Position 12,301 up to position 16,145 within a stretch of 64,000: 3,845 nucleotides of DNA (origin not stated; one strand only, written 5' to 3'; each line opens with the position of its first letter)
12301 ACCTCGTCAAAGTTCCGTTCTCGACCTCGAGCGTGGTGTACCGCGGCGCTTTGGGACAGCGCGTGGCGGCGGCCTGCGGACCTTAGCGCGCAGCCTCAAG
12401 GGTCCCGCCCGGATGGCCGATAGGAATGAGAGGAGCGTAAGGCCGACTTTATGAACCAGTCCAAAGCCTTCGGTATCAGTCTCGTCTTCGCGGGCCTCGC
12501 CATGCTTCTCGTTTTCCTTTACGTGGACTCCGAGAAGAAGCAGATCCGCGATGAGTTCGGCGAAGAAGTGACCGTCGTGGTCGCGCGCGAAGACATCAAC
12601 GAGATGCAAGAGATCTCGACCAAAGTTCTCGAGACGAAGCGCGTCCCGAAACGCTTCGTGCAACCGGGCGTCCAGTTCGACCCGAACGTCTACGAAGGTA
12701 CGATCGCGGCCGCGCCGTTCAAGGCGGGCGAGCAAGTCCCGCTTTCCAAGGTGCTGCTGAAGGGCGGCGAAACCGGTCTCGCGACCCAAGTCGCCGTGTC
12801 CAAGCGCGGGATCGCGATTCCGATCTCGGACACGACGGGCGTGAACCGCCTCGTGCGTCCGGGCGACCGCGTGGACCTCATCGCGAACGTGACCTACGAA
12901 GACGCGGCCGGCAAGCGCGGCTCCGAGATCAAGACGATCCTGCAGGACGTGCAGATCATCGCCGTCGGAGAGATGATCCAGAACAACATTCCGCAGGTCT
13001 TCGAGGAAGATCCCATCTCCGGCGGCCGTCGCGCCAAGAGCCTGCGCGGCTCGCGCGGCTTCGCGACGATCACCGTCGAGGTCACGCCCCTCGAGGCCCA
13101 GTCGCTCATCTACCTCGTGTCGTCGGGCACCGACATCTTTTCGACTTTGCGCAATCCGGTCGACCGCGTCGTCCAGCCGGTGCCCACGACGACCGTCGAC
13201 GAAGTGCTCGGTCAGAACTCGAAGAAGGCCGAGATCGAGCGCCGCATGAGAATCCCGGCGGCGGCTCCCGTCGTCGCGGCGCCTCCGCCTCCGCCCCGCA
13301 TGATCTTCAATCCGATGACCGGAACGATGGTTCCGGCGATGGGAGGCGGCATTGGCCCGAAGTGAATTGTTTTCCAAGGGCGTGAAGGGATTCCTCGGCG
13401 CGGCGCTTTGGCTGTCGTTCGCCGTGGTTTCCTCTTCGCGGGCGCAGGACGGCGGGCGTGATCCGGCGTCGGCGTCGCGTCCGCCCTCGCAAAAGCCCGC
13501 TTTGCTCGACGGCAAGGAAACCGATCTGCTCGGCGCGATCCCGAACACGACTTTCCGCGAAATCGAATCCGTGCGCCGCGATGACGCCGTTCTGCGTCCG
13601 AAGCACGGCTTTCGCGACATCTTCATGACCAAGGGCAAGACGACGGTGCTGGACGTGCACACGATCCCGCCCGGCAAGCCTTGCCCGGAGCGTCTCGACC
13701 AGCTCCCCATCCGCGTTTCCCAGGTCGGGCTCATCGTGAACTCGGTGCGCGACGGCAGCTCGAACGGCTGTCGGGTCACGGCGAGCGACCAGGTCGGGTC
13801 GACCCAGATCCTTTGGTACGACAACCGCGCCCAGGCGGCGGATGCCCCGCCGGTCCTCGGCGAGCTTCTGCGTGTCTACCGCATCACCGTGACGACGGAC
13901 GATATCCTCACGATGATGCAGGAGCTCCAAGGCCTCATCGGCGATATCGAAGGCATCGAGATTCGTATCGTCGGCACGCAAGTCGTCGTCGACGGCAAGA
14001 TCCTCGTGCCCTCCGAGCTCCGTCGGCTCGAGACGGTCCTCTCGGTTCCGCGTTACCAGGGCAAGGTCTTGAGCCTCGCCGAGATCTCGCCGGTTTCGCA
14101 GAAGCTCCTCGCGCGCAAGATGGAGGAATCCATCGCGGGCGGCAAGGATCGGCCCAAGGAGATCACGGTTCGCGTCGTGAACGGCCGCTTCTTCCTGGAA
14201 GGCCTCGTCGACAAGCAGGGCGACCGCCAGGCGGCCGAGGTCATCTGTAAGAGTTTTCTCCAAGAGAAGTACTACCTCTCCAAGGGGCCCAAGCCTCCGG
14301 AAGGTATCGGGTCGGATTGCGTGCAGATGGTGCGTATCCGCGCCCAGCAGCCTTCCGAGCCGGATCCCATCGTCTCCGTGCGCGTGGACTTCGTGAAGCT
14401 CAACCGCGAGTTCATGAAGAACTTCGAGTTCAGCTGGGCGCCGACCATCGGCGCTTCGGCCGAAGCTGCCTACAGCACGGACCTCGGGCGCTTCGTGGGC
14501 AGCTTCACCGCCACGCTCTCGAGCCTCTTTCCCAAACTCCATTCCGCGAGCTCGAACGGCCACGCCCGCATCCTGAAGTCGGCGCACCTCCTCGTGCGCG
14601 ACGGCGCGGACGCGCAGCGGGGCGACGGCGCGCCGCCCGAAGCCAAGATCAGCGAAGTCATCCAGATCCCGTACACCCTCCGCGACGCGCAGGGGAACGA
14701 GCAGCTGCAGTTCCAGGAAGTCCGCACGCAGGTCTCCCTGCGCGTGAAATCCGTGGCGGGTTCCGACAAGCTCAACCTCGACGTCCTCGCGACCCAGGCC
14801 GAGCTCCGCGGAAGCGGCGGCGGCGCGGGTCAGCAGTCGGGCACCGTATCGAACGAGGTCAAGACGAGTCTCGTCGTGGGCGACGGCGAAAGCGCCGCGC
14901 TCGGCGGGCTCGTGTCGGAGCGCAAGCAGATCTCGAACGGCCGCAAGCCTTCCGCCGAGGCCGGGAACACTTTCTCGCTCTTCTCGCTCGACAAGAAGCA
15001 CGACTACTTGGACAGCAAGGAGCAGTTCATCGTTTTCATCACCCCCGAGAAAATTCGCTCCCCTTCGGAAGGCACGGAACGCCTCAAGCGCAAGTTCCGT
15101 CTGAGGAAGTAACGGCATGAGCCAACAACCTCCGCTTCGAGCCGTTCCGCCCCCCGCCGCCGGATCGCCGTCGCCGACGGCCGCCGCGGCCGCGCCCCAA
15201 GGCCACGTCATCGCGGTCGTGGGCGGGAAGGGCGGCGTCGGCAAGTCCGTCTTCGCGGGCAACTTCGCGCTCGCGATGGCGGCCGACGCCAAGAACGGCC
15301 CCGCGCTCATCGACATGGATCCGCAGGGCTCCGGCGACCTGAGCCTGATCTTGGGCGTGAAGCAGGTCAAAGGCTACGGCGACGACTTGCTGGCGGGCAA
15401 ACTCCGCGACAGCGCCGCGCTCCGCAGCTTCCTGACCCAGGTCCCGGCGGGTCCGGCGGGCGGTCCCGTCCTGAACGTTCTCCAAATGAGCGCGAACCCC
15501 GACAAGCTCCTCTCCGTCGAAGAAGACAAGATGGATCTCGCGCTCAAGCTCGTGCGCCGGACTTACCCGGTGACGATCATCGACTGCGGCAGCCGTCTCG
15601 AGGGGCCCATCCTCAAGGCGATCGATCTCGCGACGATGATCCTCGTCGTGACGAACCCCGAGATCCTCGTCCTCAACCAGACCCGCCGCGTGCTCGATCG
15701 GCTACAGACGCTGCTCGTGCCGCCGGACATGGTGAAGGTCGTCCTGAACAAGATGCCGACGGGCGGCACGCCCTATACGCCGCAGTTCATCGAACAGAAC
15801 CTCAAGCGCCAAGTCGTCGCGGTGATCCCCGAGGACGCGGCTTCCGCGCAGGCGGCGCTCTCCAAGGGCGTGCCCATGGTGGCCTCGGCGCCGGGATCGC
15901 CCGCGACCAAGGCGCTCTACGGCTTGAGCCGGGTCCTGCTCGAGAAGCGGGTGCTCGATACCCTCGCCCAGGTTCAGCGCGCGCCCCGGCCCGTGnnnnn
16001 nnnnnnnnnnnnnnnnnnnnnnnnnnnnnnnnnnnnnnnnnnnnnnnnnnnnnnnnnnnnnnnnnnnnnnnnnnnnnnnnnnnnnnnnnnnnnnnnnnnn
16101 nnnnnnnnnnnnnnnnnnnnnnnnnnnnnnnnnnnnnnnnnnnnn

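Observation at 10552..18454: Tad/Flp pilus locus with three tandem Flp pilins, a fused CpaE(TadZ)-CpaF(TadA) ATPase and a single platform gene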

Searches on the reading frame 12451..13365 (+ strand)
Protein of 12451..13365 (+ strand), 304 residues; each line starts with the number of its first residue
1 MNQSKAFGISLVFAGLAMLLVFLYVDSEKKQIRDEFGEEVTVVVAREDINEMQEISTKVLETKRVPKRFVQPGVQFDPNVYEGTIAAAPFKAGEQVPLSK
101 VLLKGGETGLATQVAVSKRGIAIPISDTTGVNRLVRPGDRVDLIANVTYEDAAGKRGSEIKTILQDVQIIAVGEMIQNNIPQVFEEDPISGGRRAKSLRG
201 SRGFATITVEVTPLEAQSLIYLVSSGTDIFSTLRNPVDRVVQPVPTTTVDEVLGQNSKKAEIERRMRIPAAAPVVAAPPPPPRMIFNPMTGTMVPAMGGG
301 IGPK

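Call 3: search_protein_families(library=pfam, proteins=[window:12451-13365:+], max_evalue=0.1)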
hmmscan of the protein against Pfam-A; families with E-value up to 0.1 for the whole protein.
window:12451-13365:+ (304 aa): 2 families
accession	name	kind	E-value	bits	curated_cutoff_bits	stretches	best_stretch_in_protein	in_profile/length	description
PF16976.10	RcpC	-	1.1e-18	67.6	28.8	1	109-227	2-108/114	Flp pilus assembly protein RcpC/CpaB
PF08666.17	SAF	-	1.1e-06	29.5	21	1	41-100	2-61/63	SAF domain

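Call 5: search_protein_families(library=ncbifam, proteins=[window:12451-13365:+], max_evalue=0.01)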
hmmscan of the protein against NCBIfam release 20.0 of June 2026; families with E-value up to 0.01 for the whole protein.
window:12451-13365:+ (304 aa): 2 families
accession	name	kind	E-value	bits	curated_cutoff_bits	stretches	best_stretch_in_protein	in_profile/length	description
TIGR03177.1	pilus_cpaB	equivalog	3.3e-38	131.5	71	1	8-259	5-237/262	Flp pilus assembly protein CpaB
TIGR03170.1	flgA_cterm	equivalog_domain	0.0013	18.7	54.65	1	38-101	11-74/137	flagellar basal body P-ring formation chaperone FlgA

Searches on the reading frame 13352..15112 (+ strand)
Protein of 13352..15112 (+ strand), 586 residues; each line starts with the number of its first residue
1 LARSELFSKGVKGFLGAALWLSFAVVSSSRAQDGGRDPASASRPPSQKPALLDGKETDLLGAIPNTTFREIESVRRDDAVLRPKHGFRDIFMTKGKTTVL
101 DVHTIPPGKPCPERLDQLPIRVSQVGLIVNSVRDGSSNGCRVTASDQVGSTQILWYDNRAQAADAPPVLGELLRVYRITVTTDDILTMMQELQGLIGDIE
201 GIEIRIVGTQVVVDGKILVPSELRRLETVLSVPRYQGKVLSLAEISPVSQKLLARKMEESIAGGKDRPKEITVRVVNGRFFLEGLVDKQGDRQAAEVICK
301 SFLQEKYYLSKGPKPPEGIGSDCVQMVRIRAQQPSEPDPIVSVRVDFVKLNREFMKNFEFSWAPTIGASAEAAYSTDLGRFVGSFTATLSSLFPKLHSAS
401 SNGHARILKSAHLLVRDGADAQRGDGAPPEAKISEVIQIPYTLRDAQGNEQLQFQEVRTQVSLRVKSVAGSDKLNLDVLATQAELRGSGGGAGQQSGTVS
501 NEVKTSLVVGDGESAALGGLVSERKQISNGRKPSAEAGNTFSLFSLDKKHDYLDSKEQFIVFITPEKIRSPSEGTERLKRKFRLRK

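Call 3: search_protein_families(library=pfam, proteins=[window:13352-15112:+], max_evalue=0.1)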
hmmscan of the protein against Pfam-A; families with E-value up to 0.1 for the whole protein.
window:13352-15112:+ (586 aa): 2 families
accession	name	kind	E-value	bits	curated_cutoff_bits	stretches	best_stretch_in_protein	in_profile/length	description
PF00263.26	Secretin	-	6.3e-11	42.6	27.5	1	400-566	3-166/169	Bacterial type II and III secretion system protein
PF04972.22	BON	-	0.00044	20.9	27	1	262-301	14-54/69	BON domain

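Call 5: search_protein_families(library=ncbifam, proteins=[window:13352-15112:+], max_evalue=0.01)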
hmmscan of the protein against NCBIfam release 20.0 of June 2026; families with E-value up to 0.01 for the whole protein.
window:13352-15112:+ (586 aa): 3 families
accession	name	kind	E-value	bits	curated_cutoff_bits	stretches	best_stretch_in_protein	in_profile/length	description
TIGR02515.1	IV_pilus_PilQ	subfamily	1.3e-08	34.3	284.35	1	430-566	289-425/428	type IV pilus secretin PilQ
TIGR02517.1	type_II_gspD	equivalog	1.1e-06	27.5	351.35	1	400-573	425-595/600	type II secretion system secretin GspD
NF010083.0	PRK13568.1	equivalog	5.9e-05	22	554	1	433-569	283-418/419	DNA uptake porin HofQ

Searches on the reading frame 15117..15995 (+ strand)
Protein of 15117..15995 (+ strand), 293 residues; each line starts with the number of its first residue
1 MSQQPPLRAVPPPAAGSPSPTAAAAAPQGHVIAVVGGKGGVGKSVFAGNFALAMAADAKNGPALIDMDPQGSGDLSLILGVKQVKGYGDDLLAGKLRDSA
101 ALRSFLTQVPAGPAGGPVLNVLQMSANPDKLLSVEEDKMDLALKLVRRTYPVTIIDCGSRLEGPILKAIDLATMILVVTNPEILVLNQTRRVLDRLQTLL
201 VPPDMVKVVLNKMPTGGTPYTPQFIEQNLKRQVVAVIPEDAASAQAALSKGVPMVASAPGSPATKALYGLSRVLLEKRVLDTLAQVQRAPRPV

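Call 47: search_solved_structures(query=window:15117-15995:+, max_evalue=1)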
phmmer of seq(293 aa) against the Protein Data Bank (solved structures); distinct sequences matched with E-value up to 1: 45.
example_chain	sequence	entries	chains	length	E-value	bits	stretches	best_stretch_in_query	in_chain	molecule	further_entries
1hyq_A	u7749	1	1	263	2.9e-16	62.8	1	31-274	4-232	CELL DIVISION INHIBITOR (MIND-1)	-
1g3q_A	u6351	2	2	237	2e-15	60.1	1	29-272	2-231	CELL DIVISION INHIBITOR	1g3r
1ion_A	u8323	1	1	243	6.9e-13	51.7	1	30-271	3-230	PROBABLE CELL DIVISION INHIBITOR MIND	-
3ea0_A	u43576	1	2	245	1e-11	47.9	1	31-267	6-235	ATPase, ParA family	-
4v03_A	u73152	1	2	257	1.3e-09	41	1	30-275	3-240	SITE-DETERMINING PROTEIN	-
4v02_A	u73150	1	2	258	5.6e-09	38.9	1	30-276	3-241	SITE-DETERMINING PROTEIN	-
4rz2_A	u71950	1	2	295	9.7e-08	34.9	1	26-269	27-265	Site-determining protein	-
4rz3_A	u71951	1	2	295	5.8e-07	32.3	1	26-269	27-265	Site-determining protein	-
8ray_B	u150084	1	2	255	9.5e-07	31.6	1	29-275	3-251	ParA family protein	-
6riq_C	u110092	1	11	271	2.1e-05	27.2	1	31-267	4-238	Site-determining protein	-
6iub_A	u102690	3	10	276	5.6e-05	25.8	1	29-204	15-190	SpoOJ regulator (Soj)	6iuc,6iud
3q9l_A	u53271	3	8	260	7e-05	25.5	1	30-266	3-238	Septum site-determining protein minD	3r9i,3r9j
5j1j_A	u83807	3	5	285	0.00058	22.5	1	30-112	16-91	Site-determining protein | Transcriptional antiactivator FleN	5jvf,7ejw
3vx3_A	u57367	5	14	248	0.00086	21.9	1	30-82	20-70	ATPase involved in chromosome partitioning, ParA/MinD family, Mrp homolog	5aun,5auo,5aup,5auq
8jmj_A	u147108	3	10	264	0.00095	21.8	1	30-204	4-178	SpoOJ regulator (Soj)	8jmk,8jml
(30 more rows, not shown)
